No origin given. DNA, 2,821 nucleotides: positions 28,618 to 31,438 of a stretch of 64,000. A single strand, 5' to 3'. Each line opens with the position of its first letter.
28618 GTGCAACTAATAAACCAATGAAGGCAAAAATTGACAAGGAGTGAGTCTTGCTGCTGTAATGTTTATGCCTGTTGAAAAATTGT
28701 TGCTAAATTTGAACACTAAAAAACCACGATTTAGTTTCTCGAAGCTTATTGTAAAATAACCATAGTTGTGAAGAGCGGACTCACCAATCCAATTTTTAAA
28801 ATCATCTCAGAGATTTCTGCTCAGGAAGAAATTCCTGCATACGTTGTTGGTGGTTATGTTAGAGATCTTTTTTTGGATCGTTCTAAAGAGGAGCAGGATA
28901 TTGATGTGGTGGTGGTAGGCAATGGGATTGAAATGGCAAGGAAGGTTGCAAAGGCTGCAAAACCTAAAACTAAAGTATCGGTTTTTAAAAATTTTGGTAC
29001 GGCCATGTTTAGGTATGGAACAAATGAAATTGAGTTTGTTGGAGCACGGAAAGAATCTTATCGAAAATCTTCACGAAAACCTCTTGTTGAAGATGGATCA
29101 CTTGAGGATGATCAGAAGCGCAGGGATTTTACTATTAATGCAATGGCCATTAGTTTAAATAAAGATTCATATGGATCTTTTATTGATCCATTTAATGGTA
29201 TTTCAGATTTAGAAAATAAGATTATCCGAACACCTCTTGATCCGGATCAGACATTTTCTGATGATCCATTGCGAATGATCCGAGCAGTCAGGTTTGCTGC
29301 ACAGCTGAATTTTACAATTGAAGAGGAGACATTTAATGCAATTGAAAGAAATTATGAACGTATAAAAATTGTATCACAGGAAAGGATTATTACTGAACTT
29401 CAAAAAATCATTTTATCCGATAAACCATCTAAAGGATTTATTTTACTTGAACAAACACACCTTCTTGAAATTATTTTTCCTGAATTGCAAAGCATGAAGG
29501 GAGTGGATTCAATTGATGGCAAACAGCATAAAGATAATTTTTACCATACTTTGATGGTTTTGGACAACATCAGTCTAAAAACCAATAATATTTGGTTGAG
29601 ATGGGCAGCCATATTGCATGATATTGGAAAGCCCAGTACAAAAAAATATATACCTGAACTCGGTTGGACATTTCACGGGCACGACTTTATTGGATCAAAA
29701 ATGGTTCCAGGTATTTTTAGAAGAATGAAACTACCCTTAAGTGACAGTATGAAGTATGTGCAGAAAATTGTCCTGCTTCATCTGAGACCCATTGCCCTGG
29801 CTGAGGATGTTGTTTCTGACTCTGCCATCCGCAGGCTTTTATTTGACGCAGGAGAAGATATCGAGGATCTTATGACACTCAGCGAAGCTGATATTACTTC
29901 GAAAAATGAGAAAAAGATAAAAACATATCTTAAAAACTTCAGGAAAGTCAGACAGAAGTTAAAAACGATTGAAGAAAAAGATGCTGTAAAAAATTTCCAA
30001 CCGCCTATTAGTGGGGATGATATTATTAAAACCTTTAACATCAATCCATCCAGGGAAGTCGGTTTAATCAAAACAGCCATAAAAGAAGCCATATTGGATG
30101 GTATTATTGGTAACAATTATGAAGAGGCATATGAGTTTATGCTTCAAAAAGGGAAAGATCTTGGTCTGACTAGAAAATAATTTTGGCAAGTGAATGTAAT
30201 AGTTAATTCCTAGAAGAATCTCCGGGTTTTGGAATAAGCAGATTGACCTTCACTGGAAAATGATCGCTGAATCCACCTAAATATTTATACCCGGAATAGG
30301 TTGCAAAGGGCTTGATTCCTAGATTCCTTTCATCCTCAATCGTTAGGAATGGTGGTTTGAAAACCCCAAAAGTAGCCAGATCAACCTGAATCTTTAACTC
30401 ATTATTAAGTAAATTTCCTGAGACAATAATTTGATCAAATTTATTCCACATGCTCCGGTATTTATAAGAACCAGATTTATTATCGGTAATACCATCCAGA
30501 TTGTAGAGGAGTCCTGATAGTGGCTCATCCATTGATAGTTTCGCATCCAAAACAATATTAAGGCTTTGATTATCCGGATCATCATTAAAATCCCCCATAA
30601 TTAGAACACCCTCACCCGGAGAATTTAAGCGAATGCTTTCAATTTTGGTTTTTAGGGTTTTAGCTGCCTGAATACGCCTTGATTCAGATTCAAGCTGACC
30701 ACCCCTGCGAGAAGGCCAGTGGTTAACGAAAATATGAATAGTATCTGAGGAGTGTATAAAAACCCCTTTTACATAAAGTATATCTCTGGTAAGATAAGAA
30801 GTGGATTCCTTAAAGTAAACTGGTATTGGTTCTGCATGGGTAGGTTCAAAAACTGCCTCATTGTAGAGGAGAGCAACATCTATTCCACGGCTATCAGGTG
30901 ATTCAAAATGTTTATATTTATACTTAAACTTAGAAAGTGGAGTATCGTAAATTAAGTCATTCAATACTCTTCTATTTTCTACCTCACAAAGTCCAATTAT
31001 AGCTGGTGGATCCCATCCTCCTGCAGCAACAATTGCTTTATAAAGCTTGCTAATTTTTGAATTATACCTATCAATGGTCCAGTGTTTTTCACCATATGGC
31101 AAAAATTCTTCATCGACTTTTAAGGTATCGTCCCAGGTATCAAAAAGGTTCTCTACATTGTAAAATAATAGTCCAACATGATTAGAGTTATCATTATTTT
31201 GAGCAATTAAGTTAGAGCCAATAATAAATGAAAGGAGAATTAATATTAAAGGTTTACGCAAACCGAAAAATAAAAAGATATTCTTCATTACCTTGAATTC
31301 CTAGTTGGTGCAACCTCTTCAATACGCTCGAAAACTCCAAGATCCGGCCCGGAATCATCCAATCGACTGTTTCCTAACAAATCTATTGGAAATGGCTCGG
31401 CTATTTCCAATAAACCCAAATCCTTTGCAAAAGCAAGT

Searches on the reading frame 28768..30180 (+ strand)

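Call 63: search_protein_families(library=pfam, proteins=[window:28768-30180:+], max_evalue=0.00001)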
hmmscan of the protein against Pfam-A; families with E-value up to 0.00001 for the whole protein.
window:28768-30180:+ (470 aa): 3 families
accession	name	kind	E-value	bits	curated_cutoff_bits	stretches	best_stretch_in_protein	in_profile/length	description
PF01743.26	PolyA_pol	-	4e-26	92.3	23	1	24-154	1-126/126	Poly A polymerase head domain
PF12627.12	PolyA_pol_RNAbd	-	1.8e-21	76.1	22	1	181-242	1-62/64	Probable RNA and SrmB- binding site of polymerase A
PF01966.28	HD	-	1e-11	45.6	22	1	258-376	2-112/116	HD domain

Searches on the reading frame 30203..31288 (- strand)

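Call 88: search_protein_families(library=pfam, proteins=[window:30203-31288:-], max_evalue=0.00001)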
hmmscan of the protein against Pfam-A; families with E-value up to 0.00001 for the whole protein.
window:30203-31288:- (361 aa): 1 family
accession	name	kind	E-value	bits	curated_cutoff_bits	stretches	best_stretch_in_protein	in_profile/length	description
PF19580.5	Exo_endo_phos_3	-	1.6e-96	323.5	27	1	41-350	3-309/311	Endonuclease/Exonuclease/phosphatase family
